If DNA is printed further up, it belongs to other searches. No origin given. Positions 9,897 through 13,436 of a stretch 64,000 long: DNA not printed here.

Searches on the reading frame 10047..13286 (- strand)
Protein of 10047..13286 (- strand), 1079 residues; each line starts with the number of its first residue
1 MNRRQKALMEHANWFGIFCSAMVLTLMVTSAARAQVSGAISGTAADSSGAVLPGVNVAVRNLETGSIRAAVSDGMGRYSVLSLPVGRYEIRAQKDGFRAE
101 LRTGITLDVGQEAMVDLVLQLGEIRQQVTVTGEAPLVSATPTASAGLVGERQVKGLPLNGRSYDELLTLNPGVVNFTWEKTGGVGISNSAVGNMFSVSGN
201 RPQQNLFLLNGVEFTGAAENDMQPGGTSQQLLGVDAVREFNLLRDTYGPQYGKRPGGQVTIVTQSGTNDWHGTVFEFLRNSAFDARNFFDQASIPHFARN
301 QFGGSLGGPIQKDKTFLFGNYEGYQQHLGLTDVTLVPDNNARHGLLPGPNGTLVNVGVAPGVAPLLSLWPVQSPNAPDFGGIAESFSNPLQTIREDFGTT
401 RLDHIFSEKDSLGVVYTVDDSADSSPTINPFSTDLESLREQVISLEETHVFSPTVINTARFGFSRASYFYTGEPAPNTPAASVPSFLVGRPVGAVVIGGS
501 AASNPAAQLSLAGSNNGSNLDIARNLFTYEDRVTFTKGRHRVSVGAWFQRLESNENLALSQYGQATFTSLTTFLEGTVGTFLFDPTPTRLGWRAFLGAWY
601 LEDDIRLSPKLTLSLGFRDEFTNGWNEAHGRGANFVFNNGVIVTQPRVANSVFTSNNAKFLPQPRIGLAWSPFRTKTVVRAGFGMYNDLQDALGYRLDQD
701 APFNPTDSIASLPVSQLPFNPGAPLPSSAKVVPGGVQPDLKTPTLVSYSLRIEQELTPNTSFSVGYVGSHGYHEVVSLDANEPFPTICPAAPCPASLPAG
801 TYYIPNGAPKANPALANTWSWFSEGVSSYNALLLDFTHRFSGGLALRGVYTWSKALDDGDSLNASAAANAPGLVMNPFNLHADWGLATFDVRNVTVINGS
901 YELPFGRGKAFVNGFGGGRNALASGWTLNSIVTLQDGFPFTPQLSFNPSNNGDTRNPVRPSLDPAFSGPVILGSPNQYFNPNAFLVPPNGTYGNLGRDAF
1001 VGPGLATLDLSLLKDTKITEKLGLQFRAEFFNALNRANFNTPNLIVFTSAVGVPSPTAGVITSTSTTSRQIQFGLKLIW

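Call 17: search_protein_families(library=pfam, proteins=[window:10047-13286:-], max_evalue=0.001)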
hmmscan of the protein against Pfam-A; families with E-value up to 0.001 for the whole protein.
window:10047-13286:- (1079 aa): 3 families
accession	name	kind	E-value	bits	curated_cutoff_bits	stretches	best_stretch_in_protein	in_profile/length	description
PF25183.1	OMP_b-brl_4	-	8.2e-192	640.2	30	1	262-1072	1-838/838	Outer membrane beta barrel domain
PF13620.12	CarboxypepD_reg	-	3.6e-18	66.1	32.3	1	40-120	2-82/82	Carboxypeptidase regulatory-like domain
PF13715.12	CarbopepD_reg_2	-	0.00034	21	32.2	1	40-113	1-70/88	CarboxypepD_reg-like domain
